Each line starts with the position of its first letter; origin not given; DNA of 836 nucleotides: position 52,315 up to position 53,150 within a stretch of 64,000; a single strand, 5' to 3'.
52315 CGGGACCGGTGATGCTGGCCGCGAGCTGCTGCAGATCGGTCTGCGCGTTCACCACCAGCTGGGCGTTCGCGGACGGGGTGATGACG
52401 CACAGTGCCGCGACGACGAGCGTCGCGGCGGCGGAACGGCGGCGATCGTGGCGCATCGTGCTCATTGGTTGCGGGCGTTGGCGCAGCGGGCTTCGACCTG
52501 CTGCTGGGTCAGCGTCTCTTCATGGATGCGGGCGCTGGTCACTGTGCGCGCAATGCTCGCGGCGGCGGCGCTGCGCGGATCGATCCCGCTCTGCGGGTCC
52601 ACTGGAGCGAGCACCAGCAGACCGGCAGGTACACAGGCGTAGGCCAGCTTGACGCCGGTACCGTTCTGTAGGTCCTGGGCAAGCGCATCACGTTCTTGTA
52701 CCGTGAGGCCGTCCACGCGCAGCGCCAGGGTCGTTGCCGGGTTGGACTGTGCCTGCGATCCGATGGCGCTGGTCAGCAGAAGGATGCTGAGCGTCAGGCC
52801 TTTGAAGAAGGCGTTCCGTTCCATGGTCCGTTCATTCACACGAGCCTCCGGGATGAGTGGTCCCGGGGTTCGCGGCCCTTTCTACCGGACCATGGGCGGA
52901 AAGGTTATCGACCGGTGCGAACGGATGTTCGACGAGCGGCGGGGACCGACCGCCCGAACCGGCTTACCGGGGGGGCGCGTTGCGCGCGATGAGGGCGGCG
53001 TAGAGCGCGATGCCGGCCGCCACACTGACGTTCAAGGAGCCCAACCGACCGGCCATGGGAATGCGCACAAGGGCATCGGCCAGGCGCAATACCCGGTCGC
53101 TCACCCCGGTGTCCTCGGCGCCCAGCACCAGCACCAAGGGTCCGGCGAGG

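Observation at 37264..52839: SprB-like gliding-adhesin locus: small coupled secreted protein, 12.3-kb type-B-CTD adhesin, PorP/SprF and a PorE-like OmpA lipoprotein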

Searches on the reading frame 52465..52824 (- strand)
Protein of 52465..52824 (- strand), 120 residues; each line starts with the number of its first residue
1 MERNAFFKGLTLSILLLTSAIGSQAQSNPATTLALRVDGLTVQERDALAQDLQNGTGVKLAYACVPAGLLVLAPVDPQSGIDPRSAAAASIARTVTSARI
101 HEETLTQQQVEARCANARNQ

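Call 6: search_protein_families(library=pfam, proteins=[window:52465-52824:-], max_evalue=0.01)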
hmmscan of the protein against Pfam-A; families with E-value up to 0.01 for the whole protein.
window:52465-52824:- (120 aa): 1 family
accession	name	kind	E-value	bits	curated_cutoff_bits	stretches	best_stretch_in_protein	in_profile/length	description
PF08798.16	CRISPR_assoc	-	0.0091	16.7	25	0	28-74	179-223/223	CRISPR associated protein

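Call 7: search_protein_families(library=ncbifam, proteins=[window:52465-52824:-], max_evalue=0.01)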
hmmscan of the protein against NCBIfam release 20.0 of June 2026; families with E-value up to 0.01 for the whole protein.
window:52465-52824:- (120 aa): 0 families

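Call 12: find_homologous_proteins(query=window:52465-52824:-, max_evalue=0.01)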
Query window:52465-52824:- (120 aa): 8 proteins with E <= 0.01 among 85 candidates.
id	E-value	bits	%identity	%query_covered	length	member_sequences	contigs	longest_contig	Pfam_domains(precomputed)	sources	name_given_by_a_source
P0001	2.8e-65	235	96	100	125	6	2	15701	-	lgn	-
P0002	2.1e-55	203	83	100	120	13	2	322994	-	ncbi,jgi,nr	ncbi:MAG: hypothetical protein IPM68_16830 [Flavobacteriales bacterium]|nr:hypothetical protein [Fla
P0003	1.1e-54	201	81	100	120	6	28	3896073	-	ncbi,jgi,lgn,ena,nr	ncbi:MAG: hypothetical protein IPJ87_17990 [Flavobacteriales bacterium]|jgi:hypothetical protein|nr:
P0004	3.9e-53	196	79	100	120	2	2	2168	-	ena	-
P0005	8.9e-53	195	78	100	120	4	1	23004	-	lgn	-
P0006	2.4e-44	168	73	100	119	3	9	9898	-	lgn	-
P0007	3.2e-42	161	71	100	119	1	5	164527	-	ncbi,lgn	-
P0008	1.2e-40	156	68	100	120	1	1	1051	-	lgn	-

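Call 13: search_protein_families(library=phrogs, proteins=[window:52465-52824:-], max_evalue=1)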
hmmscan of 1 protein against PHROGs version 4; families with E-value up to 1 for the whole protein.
window:52465-52824:- (120 aa): 1 family
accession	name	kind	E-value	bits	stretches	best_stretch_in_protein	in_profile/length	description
phrog_37386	-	unknown function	0.064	14.3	1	39-109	21-89/179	-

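Call 14: find_encoding_contigs(protein=P0007, flank=10000, max_places=3)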
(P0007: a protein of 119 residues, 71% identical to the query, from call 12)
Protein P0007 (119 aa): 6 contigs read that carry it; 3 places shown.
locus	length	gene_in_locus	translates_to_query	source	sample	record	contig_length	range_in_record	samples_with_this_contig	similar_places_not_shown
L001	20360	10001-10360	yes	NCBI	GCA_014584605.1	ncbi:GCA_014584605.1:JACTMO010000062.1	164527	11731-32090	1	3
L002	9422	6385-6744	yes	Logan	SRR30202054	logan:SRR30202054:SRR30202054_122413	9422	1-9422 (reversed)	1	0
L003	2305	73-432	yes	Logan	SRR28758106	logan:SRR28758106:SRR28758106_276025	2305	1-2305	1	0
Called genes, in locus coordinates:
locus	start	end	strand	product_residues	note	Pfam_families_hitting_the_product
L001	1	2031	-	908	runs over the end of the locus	PF15902:Sortilin-Vps10 (faint), PF18962:Por_Secre_tail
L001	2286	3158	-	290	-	PF16881:LIAS_N, PF04055:Radical_SAM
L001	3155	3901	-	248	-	-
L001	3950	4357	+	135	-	PF02566:OsmC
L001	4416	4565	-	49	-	-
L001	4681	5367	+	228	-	PF03167:UDG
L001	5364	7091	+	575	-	-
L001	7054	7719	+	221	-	PF03734:YkuD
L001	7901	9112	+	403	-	PF20094:GWxTD_dom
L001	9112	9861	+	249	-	PF08032:SpoU_sub_bind, PF00588:SpoU_methylase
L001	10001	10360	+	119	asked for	-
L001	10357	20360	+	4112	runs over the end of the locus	PF26766:Choice_anch_L, PF06832:BiPBP_C (faint), PF13573:SprB, PF18962:Por_Secre_tail (faint), PF27154:ORF11_beta (faint), PF13573:SprB, PF13585:CHU_C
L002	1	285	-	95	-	?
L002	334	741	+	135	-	PF02566:OsmC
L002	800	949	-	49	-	-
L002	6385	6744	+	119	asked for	-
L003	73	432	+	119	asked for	-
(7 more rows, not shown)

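Call 15: find_encoding_contigs(protein=P0003, flank=10000, max_places=3)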
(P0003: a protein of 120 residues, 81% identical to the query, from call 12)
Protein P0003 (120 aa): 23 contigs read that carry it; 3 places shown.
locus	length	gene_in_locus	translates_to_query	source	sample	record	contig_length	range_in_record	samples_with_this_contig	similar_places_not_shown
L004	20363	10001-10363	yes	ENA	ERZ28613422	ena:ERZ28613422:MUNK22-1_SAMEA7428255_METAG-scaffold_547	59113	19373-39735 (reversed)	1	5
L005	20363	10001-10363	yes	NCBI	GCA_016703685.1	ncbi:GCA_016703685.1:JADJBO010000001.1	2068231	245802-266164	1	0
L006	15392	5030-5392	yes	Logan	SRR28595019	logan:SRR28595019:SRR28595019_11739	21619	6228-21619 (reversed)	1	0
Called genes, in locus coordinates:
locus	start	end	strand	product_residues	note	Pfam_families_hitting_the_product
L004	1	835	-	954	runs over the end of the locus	PF18962:Por_Secre_tail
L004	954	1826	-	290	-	PF16881:LIAS_N (weak), PF04055:Radical_SAM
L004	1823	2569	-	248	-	-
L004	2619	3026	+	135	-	PF02566:OsmC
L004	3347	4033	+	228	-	PF03167:UDG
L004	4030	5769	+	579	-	-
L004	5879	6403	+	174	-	PF03734:YkuD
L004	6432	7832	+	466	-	PF02646:RmuC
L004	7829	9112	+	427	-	PF20094:GWxTD_dom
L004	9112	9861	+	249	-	PF08032:SpoU_sub_bind, PF00588:SpoU_methylase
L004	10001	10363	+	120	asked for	-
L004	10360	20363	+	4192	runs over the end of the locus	PF26766:Choice_anch_L, PF06832:BiPBP_C (faint), PF13573:SprB, PF18962:Por_Secre_tail (faint), PF27154:ORF11_beta (faint), PF13573:SprB, PF13573:SprB, PF13585:CHU_C, +1 more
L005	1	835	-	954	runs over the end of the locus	PF18962:Por_Secre_tail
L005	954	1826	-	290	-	PF16881:LIAS_N (weak), PF04055:Radical_SAM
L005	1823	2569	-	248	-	-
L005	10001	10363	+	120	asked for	-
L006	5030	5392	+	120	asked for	-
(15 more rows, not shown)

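Call 33: predict_structure(alignment_id=A1)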
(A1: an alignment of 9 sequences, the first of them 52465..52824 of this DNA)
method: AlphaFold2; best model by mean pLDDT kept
length: 120 residues; sequences in the alignment: 9
mean_pLDDT: 77.5   pTM: 0.64
mean pLDDT of the five models: 77.5, 76.8, 70.5, 61.6, 44.6
residues with pLDDT >= 90: 39; 70-90: 51; 50-70: 2; < 50: 28
segments of 3 or more residues with pLDDT < 50: 1-28
pLDDT, mean of each block of 10 residues (from residue 1): 40 45 48 89 93 87 92 88 88 85 87 88
secondary structure, 60 per line:
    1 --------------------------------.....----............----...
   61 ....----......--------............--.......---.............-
elements in order: E33-37 H42-53 E58-64 E69-74 H83-94 E100-103 H107-119

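Call 36: search_protein_representatives(alignment_id=A1)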
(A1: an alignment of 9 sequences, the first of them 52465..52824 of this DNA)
Query: 9 sequences, 120 profile positions. Proteins with E-value up to 0.001 (for the whole library): 110; up to 1e-10: 75; up to 1e-30: 1. The best 110 are listed.
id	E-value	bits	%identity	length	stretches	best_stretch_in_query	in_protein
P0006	1.0e-62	225.7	-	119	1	1-120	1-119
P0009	9.7e-22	93.4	-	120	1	13-120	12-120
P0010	3.0e-20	88.5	-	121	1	17-120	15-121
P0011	1.7e-19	86.1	-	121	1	1-119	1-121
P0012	3.1e-18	82.1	-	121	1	1-118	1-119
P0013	1.1e-17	80.3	-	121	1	8-118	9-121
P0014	1.4e-17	80.0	-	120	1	1-120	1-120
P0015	1.6e-17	79.7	-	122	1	2-119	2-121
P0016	2.6e-17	79.1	-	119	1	7-119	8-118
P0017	4.9e-17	78.2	-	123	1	11-119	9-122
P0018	7.3e-17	77.6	-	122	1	11-119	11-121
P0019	9.8e-17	77.2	-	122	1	12-119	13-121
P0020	1.3e-16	76.9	-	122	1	1-120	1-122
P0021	1.4e-16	76.8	-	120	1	10-120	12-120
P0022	1.7e-16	76.5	-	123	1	10-119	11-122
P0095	2.9e-08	49.9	-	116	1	3-103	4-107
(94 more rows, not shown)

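Call 38: find_encoding_contigs(protein=P0009, flank=10000, max_places=2)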
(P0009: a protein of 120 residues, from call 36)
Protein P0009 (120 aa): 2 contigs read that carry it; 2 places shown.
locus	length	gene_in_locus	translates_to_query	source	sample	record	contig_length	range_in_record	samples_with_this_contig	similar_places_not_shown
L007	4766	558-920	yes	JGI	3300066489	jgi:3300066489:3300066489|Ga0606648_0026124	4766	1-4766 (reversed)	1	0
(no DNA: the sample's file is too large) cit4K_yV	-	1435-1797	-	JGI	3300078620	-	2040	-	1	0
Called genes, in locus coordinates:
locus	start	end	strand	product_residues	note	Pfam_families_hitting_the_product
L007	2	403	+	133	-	?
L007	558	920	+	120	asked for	-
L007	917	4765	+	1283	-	?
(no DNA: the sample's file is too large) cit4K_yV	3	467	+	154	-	?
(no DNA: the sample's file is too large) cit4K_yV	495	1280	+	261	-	PF08032:SpoU_sub_bind, PF00588:SpoU_methylase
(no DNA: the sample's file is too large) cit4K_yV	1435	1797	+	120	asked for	-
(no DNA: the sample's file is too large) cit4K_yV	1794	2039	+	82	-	?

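Call 39: fold_search(model_id=the predicted structure, library=pdb)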
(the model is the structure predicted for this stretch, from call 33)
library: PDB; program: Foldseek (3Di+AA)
matches with E <= 10: 1175; with E <= 0.001: 0
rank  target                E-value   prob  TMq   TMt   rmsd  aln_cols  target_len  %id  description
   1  1mwy_MODEL_1_A        7.6e-03  1.00  0.45  0.68   2.7        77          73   16  Solution structure of the N-terminal domain of ZntA in the apo-form (released 2002-11-06)
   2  7bnt_A                2.2e-02  0.99  0.42  0.62   3.3        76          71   13  Complex of rice blast (Magnaporthe oryzae) effector protein AVR-PikD with a predicted ancestral HMA domain of Pik-1 fr (released 2021-02-17)
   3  2ofg_MODEL_1_X        2.2e-02  0.97  0.40  0.44   4.7        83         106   18  Solution structure of the n-terminal domain of the zinc(II) ATPase ziaa in its apo form (released 2007-12-18)
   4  1fee_B                2.3e-02  0.99  0.42  0.69   3.4        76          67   16  CRYSTAL STRUCTURE OF COPPER-HAH1 (released 2001-01-21)
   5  2ofg_MODEL_3_X        2.3e-02  0.99  0.43  0.66   3.2        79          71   19  Solution structure of the n-terminal domain of the zinc(II) ATPase ziaa in its apo form (released 2007-12-18)
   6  7dv8_A                2.3e-02  0.99  0.42  0.62   3.0        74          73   15  The crystal structure of rice immune receptor RGA5-HMA2. (released 2021-10-20)
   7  6a71_A                2.5e-02  1.00  0.46  0.69   2.7        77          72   14  Crystal Structure of Human ATP7B and TM Complex (released 2019-04-03)
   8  2xmw                  3.2e-02  0.98  0.41  0.66   4.3        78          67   15  PacS, N-terminal domain, from Synechocystis PCC6803 (released 2010-08-18)
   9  2jsx_MODEL_1_A        3.2e-02  0.82  0.34  0.40   5.8        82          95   15  Solution structure of the E. coli Tat proofreading chaperone protein NapD (released 2007-08-21)
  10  2g9o_MODEL_1_A        3.4e-02  0.99  0.47  0.67   3.1        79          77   14  Solution structure of the apo form of the third metal-binding domain of ATP7A protein (Menkes Disease protein) (released 2006-08-01)
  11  2xqc_D                3.4e-02  0.72  0.35  0.33  11.7       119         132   16  DEINOCOCCUS RADIODURANS ISDRA2 TRANSPOSASE COMPLEXED WITH LEFT END RECOGNITION AND CLEAVAGE SITE AND ZN (released 2010-10-13)
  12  8ee6_A                3.4e-02  0.72  0.35  0.04   7.1        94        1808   13  Cryo-EM Structure of human ABCA7 in PE/Ch nanodiscs (released 2022-12-21)
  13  6fub_A                3.6e-02  0.99  0.44  0.60   3.0        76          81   13  Complex of rice blast (Magnaporthe oryzae) effector protein AVR-PikE with the HMA domain of Pikm-1 from rice (Oryza sa (released 2018-06-13)
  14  2xma_B                4.7e-02  0.60  0.35  0.32   9.6       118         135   16  DEINOCOCCUS RADIODURANS ISDRA2 TRANSPOSASE RIGHT END DNA COMPLEX (released 2010-10-13)
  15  1fee_A                5.1e-02  0.99  0.43  0.70   3.4        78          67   14  CRYSTAL STRUCTURE OF COPPER-HAH1 (released 2001-01-21)
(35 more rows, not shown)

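Call 41: find_related_loci(query=A2, collection=genome_contigs, flank=10000)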
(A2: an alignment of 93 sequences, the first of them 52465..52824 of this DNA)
Query A2 (120 aa) in genome_contigs; peptide patterns used: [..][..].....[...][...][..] (x = any residue, [..] = any of these).
88 stretches matched a pattern; 80 encode a relative of the query (tblastn E <= 1e-3); 80 distinct loci.
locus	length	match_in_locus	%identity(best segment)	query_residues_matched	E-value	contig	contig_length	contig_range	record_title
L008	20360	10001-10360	83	1-120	4e-63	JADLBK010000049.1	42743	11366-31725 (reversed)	MAG: Flavobacteriales bacterium isolate SJ163 c_000000282199, whole genome shotgun sequence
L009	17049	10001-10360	80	1-120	5e-61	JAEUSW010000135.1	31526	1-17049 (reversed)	MAG: Flavobacteriales bacterium isolate new MAG-313 k141_2778059, whole genome shotgun sequence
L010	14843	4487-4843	73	1-120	2e-51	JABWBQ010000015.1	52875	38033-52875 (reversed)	MAG: Flavobacteriales bacterium isolate MAG_34 scaffold_499, whole genome shotgun sequence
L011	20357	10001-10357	71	1-120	1e-48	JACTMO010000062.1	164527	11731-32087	MAG: Bacteroidetes bacterium isolate BJ7 scaffold_257, whole genome shotgun sequence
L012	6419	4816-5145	41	12-120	3e-22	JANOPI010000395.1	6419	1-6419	MAG: Flavobacteriales bacterium isolate VAR_4_metabat_71 VAR_4_k141_3974430, whole genome shotgun sequence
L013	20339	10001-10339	42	11-120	4e-20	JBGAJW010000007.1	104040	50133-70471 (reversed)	MAG: Flavobacteriales bacterium isolate MAG_AAO_H125.21 AAOH125-21_opera_contig_774, whole genome shotgun sequence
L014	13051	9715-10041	40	12-120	6e-20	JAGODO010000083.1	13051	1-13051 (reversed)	MAG: Flavobacteriales bacterium isolate Go_SlAct_bin_91 Go_SlAct_21268_length_13051_cov_6.581167, whole genome shotgun s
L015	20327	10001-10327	41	12-120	8e-20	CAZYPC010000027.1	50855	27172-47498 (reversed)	MAG TPA_asm: uncultured Chryseobacterium sp. isolate SRP189682_co1_319 genome assembly, contig: NODE_725_length_50855_co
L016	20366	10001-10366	38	1-120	4e-18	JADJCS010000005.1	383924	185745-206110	MAG: Flavobacteriales bacterium isolate Aved_18-Q3-R54-62_BATAC.626 tig00009287-10-3855500, whole genome shotgun sequenc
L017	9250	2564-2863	42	22-120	5e-18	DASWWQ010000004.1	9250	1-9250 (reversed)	MAG TPA_asm: Flavobacteriales bacterium isolate SMAG_U3660 k141_386225, whole genome shotgun sequence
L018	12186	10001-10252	44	35-118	2e-17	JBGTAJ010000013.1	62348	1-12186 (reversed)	MAG: Flavobacteriales bacterium isolate JTS-AC70 k141_331923, whole genome shotgun sequence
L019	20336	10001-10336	42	10-120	3e-17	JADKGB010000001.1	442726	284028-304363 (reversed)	MAG: Flavobacteriales bacterium isolate Ribe_18-Q3-R11-54_BAT3C.87 tig00002237-10-4433690, whole genome shotgun sequence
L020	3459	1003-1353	40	6-120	3e-17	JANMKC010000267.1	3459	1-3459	MAG: Flavobacteriales bacterium isolate OTE_64_metabat_257 OTE_64_k141_4437258, whole genome shotgun sequence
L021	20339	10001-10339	37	8-118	3e-17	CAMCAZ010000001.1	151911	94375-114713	MAG: Chryseobacterium gleum isolate ZE-13nov19-170 genome assembly, contig: ZE-13nov19-C42, whole genome shotgun sequenc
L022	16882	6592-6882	40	25-120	3e-16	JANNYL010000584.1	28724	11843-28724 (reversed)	MAG: Flavobacteriales bacterium isolate VAR_34_concoct_196_sub VAR_34_k141_990324, whole genome shotgun sequence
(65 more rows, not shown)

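Call 42: search_protein_families(library=pfam, alignment_id=A2, max_evalue=0.1)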
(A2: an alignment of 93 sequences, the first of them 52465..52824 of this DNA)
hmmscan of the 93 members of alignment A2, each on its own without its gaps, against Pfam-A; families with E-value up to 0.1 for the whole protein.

A. member 1, window:52465-52824:- (120 aa): 1 family
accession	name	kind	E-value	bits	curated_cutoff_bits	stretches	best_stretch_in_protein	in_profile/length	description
PF08798.16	CRISPR_assoc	-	0.0091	16.7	25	1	28-74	179-223/223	CRISPR associated protein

B. families by the number of members that match (of 93 scanned): 16 families
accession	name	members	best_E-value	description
PF04651.18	Pox_A12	1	0.0088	Poxvirus A12 protein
PF25317.1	SAM_SMF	1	0.0089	SMF/DprA SAM domain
PF08798.16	CRISPR_assoc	1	0.0091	CRISPR associated protein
PF07916.16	TraG_N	1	0.0092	TraG-like protein, N-terminal region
PF01187.23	MIF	1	0.012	Macrophage migration inhibitory factor (MIF)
PF11381.13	DUF3185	1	0.013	Protein of unknown function (DUF3185)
PF11547.14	E3_UbLigase_EDD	1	0.022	E3 ubiquitin ligase EDD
PF22759.1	E217_GP41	1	0.035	Baseplate hub gp41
PF20084.4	TrbK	1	0.036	Conjugative transfer region protein TrbK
PF24813.1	DUF7709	1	0.053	Domain of unknown function (DUF7709)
PF07853.16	DUF1648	1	0.056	Domain of unknown function (DUF1648)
PF07399.17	Na_H_antiport_3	1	0.065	Putative Na+/H+ antiporter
PF17945.6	Crystall_4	1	0.066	Beta/Gamma crystallin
PF14134.11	DUF4301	1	0.08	Domain of unknown function (DUF4301)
PF02367.23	TsaE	1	0.084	Threonylcarbamoyl adenosine biosynthesis protein TsaE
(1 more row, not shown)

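Call 99: find_encoding_contigs(protein=P0095, flank=6000, max_places=3)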
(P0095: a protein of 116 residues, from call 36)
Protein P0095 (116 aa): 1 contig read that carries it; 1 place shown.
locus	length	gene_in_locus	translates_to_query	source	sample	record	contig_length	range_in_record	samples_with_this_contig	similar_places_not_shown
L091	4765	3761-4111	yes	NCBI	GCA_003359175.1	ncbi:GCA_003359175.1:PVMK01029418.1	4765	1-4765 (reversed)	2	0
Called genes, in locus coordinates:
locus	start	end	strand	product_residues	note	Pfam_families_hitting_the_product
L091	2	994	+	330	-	?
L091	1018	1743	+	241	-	PF08032:SpoU_sub_bind, PF00588:SpoU_methylase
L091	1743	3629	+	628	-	PF13231:PMT_2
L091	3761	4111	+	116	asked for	-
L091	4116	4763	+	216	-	?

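Call 100: search_protein_families(library=pfam, proteins=[L091:4116-4763:+, L091:2-994:+], max_evalue=0.01)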
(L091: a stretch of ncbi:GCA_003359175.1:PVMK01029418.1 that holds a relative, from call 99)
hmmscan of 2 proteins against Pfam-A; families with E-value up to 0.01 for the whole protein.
L091:4116-4763:+ (216 aa): 6 families
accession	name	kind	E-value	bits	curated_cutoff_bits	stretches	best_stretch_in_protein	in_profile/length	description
PF14559.12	TPR_19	-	1.5e-06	28.8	25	1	88-128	24-64/68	Tetratricopeptide repeat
PF12895.13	ANAPC3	-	4.1e-05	24.2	27.2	1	35-110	2-77/82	Anaphase-promoting complex, cyclosome, subunit 3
PF00515.34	TPR_1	-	0.00018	21.6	27.8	1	55-78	1-24/34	Tetratricopeptide repeat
PF13428.12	TPR_14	-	0.0018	19.2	23.5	0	92-125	4-37/44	Tetratricopeptide repeat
PF07719.23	TPR_2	-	0.0033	17.9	27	0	55-78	1-24/34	Tetratricopeptide repeat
PF13176.12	TPR_7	-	0.005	17.3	27.9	0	57-81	1-25/36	Tetratricopeptide repeat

L091:2-994:+ (330 aa): 1 family
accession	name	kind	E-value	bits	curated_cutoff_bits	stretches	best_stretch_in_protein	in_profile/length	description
PF20094.4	GWxTD_dom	-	1.3e-59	201.3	26.9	1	154-325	1-172/172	GWxTD domain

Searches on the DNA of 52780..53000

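Call 51: search_rna_families(source=window, start=52780, end=53000, threshold=evalue, max_evalue=10)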
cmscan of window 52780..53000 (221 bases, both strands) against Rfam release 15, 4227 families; matches with E-value up to 10: 2.
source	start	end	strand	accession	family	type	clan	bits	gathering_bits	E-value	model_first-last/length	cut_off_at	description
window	52780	52844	+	RF01211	SNORD124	Gene; snRNA; snoRNA; CD-box;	-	21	40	0.16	43-104/104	5'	Small nucleolar RNA SNORD124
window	52836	52962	-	RF02344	ar14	Gene; sRNA;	-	13.4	58.8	1.7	1-123/123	no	Alphaproteobacterial ar14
